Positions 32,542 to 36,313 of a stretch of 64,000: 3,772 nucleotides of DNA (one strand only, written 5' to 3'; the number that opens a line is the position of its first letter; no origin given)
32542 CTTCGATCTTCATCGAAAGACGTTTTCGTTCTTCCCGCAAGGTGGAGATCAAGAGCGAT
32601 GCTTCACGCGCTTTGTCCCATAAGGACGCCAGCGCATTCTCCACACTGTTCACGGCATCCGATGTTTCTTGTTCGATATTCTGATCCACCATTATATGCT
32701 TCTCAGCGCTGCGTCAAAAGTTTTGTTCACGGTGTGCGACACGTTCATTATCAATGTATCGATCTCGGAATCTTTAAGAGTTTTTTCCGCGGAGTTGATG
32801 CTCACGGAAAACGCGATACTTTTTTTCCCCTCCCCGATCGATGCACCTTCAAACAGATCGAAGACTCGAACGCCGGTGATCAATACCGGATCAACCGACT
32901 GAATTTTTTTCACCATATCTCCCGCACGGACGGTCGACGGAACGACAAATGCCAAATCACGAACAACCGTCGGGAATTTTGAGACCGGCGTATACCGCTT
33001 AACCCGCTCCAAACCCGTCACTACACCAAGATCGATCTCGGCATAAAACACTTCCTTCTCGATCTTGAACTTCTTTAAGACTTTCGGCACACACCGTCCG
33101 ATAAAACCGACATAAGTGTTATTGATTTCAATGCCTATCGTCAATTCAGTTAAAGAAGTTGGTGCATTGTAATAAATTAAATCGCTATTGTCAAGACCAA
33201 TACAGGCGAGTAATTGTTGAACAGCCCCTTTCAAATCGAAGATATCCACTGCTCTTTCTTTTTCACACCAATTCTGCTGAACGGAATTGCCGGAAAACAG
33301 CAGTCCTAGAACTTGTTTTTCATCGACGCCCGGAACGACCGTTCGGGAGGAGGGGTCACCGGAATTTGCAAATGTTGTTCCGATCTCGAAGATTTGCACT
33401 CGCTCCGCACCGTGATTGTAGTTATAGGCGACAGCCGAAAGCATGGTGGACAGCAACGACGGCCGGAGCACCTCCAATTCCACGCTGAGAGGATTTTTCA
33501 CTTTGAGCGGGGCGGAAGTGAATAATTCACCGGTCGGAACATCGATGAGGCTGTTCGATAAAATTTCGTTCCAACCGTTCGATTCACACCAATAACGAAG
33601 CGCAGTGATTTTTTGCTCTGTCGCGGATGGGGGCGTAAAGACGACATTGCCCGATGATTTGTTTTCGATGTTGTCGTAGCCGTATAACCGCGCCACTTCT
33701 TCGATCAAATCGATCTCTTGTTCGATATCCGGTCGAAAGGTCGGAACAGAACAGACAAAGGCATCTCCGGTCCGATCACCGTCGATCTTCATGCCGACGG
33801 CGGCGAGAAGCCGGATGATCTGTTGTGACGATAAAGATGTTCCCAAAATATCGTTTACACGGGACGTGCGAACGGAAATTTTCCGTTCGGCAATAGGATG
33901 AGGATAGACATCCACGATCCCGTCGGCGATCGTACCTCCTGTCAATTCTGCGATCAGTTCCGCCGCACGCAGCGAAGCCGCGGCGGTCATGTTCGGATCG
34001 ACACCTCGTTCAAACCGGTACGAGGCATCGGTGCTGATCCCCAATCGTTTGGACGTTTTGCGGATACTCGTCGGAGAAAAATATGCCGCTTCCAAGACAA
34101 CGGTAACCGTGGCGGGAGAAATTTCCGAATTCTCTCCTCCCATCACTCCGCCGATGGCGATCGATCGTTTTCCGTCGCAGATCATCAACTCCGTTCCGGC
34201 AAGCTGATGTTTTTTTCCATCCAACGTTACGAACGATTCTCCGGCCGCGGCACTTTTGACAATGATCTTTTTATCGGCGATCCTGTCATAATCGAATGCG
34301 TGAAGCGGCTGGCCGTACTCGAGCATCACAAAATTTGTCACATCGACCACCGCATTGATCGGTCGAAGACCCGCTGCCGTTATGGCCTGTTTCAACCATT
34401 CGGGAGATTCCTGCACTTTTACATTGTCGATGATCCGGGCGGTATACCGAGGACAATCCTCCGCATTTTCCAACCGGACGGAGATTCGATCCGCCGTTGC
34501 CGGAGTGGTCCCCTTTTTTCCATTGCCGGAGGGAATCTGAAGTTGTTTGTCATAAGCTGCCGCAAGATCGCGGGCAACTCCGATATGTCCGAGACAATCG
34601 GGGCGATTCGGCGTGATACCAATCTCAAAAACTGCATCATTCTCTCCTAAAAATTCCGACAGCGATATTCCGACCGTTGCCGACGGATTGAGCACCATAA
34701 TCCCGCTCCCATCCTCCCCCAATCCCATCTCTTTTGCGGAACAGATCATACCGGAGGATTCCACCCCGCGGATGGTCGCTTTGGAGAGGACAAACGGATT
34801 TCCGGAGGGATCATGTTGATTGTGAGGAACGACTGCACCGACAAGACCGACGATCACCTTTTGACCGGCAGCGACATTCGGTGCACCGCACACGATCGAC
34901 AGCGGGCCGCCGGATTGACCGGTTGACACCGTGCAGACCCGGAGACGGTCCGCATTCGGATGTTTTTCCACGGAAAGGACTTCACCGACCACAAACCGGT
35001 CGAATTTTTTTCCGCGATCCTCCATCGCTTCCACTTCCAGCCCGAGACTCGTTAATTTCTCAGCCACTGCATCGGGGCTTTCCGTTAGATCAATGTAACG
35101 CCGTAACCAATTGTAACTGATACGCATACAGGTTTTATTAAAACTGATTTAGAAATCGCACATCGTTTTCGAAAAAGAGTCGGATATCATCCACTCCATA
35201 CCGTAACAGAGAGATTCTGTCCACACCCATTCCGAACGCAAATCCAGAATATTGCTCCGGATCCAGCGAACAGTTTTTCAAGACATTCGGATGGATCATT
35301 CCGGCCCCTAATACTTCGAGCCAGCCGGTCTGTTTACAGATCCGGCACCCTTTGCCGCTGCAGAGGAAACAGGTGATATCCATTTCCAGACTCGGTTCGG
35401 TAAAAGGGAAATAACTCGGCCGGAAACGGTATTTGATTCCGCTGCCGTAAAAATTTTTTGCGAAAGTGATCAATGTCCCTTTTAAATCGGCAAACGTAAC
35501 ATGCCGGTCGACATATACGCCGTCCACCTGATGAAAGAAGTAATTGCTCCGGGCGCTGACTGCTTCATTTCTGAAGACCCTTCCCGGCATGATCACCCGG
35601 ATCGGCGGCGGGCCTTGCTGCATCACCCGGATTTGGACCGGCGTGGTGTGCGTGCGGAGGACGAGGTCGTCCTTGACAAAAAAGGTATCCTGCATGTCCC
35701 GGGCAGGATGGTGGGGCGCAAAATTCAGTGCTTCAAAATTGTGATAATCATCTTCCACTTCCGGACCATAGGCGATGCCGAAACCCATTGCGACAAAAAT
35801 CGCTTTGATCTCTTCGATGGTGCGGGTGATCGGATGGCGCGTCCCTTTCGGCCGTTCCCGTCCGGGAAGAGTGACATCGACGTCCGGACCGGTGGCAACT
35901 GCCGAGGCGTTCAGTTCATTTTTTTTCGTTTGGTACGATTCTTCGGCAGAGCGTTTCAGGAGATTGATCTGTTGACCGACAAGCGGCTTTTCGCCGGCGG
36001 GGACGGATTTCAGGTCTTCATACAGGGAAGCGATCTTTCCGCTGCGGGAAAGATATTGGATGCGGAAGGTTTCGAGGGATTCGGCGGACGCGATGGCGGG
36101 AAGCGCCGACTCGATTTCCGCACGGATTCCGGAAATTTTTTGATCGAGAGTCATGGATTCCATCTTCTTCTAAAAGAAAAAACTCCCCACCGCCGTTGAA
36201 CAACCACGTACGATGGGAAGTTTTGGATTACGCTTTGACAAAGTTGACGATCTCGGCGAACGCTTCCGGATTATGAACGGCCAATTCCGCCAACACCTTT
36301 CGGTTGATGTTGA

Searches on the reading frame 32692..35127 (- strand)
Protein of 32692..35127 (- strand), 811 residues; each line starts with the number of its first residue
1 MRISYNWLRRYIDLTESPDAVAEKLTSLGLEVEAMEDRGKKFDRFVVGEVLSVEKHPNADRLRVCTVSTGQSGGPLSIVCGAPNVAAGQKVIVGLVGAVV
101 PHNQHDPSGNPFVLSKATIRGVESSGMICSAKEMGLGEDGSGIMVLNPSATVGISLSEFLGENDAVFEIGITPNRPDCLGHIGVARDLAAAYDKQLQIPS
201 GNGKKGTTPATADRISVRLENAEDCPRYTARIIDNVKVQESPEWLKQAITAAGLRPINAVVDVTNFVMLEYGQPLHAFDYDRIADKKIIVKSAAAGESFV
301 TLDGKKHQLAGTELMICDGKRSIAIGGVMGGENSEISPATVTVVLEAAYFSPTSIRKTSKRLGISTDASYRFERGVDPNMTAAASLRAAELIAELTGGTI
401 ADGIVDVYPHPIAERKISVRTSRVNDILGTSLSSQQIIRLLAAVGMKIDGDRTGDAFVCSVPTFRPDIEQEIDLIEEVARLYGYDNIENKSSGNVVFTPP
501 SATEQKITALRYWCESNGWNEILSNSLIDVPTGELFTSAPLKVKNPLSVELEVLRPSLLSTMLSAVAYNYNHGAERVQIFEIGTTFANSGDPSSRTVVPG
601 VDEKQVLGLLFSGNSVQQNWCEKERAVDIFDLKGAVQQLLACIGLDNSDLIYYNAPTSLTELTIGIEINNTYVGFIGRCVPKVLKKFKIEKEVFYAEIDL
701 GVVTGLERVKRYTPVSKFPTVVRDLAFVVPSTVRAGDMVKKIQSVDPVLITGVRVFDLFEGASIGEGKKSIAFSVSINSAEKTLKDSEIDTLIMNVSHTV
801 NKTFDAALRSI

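Call 17: search_protein_families(library=pfam, proteins=[window:32692-35127:-], max_evalue=0.001)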
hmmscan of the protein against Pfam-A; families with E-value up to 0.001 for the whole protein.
window:32692-35127:- (811 aa): 5 families
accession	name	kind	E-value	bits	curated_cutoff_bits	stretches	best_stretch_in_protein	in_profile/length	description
PF03483.22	B3_4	-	1.8e-70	236.5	29.3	1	225-397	2-174/174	B3/4 domain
PF17759.6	tRNA_synthFbeta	-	3.8e-41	141.3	22.4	1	496-700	11-214/214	Phenylalanyl tRNA synthetase beta chain CLM domain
PF03484.21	B5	-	7.9e-25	87.3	28.6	1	417-484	1-67/67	tRNA synthetase B5 domain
PF03147.19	FDX-ACB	-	3.2e-24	85.6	31.1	1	716-809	1-94/94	Ferredoxin-fold anticodon binding domain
PF01588.26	tRNA_bind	-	3.3e-21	75.6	27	1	45-153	1-94/96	Putative tRNA binding domain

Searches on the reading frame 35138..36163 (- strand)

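Call 17: search_protein_families(library=pfam, proteins=[window:35138-36163:-], max_evalue=0.001)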
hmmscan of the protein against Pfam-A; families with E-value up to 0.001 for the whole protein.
window:35138-36163:- (341 aa): 2 families
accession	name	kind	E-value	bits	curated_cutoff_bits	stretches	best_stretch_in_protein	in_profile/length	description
PF01409.25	tRNA-synt_2d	-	5.3e-100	334.4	19.8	1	95-341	2-246/246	tRNA synthetases class II core domain (F)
PF02912.23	Phe_tRNA-synt_N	-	1.2e-15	57.7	22.3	1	26-89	2-65/69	Aminoacyl tRNA synthetase class II, N-terminal domain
